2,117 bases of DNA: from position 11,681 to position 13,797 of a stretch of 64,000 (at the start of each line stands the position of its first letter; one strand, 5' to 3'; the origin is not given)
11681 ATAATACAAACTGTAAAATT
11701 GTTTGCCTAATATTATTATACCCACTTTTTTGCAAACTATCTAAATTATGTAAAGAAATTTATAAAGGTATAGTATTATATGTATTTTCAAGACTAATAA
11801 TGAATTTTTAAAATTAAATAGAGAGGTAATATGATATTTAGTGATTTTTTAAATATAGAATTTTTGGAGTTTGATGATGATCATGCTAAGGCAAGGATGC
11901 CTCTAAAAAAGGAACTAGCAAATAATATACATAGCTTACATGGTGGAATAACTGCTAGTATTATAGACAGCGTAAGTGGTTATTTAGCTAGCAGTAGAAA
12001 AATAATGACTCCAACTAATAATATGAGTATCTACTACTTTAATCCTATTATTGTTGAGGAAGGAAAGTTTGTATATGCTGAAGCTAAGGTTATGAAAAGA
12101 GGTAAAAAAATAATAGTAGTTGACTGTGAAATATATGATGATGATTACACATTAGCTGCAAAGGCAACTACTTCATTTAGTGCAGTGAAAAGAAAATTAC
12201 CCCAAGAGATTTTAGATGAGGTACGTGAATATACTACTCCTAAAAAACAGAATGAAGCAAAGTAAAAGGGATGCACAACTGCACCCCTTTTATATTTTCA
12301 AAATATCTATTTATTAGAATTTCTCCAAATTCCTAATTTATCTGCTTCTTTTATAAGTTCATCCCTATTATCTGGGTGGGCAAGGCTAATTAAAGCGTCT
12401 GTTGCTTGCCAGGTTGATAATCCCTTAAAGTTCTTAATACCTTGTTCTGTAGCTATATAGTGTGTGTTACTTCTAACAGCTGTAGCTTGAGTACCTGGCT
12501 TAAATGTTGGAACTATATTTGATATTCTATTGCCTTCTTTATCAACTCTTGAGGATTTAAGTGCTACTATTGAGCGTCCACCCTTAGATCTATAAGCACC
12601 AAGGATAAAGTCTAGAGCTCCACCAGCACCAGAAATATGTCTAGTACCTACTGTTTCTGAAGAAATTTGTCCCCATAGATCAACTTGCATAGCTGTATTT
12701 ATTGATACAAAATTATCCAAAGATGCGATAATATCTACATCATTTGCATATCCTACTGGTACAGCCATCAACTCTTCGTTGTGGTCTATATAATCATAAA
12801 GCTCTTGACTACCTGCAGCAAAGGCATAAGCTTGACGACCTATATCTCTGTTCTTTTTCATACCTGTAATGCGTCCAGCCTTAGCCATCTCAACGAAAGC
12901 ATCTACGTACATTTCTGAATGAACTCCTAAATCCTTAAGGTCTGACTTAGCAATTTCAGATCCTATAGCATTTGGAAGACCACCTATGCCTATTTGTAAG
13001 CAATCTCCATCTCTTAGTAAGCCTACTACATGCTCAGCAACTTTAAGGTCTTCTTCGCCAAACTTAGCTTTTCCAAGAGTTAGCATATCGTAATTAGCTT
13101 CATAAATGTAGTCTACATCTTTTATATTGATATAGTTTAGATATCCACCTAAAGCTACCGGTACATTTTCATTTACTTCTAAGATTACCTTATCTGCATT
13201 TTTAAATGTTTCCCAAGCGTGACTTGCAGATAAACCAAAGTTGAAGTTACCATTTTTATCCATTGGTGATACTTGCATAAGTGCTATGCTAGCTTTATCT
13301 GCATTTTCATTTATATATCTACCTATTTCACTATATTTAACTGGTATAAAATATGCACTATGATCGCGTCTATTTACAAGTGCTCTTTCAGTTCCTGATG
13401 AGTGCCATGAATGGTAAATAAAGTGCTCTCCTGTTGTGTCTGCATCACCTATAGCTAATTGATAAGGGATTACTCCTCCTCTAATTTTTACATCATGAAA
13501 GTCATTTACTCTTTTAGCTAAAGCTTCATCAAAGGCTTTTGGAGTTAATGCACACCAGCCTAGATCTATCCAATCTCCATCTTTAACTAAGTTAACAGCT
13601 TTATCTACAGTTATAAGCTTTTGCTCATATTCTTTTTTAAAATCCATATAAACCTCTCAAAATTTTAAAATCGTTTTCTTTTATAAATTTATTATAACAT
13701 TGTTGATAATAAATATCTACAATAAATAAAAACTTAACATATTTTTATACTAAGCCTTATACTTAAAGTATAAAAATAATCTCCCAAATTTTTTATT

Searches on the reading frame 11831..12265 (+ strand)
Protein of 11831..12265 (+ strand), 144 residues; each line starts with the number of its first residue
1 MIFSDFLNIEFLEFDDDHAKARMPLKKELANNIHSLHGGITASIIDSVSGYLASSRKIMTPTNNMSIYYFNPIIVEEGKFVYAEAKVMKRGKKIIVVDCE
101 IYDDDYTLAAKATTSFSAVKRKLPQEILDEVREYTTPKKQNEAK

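Call 3: search_protein_families(library=pfam, proteins=[window:11831-12265:+], max_evalue=0.01)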
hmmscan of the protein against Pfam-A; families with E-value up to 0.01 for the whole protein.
window:11831-12265:+ (144 aa): 2 families
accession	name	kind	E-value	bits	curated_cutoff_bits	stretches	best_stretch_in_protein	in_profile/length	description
PF03061.28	4HBT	-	1.8e-10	41.4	20.6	1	36-108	4-77/79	Thioesterase superfamily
PF14539.12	DUF4442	-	0.0014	19.3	25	1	9-73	21-88/132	Domain of unknown function (DUF4442)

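Call 4: search_protein_families(library=ncbifam, proteins=[window:11831-12265:+], max_evalue=0.01)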
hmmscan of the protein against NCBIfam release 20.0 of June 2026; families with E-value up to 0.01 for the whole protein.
window:11831-12265:+ (144 aa): 6 families
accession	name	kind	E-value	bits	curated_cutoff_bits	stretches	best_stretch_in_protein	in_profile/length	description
TIGR00369.1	unchar_dom_1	domain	3e-20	72.5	36.6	1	5-115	4-114/117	hotdog fold thioesterase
NF008675.0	PRK11688.1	equivalog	3.5e-11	43.1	107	1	1-56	23-80/156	thioesterase family protein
TIGR02286.1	PaaD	equivalog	8.6e-10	38.8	118.9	1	6-110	3-106/114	hydroxyphenylacetyl-CoA thioesterase PaaI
NF007631.0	PRK10293.1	equivalog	0.0001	22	226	1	5-109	22-126/136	1,4-dihydroxy-2-naphthoyl-CoA hydrolase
NF047425.1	MenI_Listeria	exception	0.00014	21.6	185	1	1-114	1-114/122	1,4-dihydroxy-2-naphthoyl-CoA hydrolase MenI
TIGR02293.1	TAS_TIGR02293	hypoth_equivalog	0.002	17.8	57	0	109-140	9-40/133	putative toxin-antitoxin system antitoxin component, TIGR02293 family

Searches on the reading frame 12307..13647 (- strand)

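Call 3: search_protein_families(library=pfam, proteins=[window:12307-13647:-], max_evalue=0.01)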
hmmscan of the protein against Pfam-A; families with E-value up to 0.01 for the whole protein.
window:12307-13647:- (446 aa): 3 families
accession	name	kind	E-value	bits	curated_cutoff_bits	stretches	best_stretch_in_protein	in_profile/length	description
PF13336.12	AcetylCoA_hyd_C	-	1.6e-52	178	23.7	1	279-435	1-154/154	Acetyl-CoA hydrolase/transferase C-terminal domain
PF02550.21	AcetylCoA_hydro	-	3.6e-20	73.3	24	1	4-185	2-190/198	Acetyl-CoA hydrolase/transferase N-terminal domain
PF01144.29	CoA_trans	-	2.1e-05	24.5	23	0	204-240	5-44/217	Coenzyme A transferase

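Call 4: search_protein_families(library=ncbifam, proteins=[window:12307-13647:-], max_evalue=0.01)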
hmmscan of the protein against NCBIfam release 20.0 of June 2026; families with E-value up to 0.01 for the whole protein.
window:12307-13647:- (446 aa): 5 families
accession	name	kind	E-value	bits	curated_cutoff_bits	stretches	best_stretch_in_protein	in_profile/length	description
TIGR03948.1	butyr_acet_CoA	equivalog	4.1e-175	582.8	674.8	1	2-446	1-445/445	butyryl-CoA:acetate CoA-transferase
TIGR03458.1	YgfH_subfam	subfamily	7.4e-29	100.7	658.7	2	215-432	253-456/489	succinate CoA transferase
NF053666.1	BtrAceCoATfers1341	equivalog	5.2e-24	85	740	2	216-432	253-456/492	butyryl-CoA:acetate CoA transferase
NF053853.1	ScActCoATferScpC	equivalog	1.5e-23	83.3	500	2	216-432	258-460/493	succinyl-CoA:acetate CoA-transferase ScpC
TIGR02428.1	pcaJ_scoB_fam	subfamily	0.00012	21.6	243.55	1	314-353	97-136/207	3-oxoacid CoA-transferase subunit B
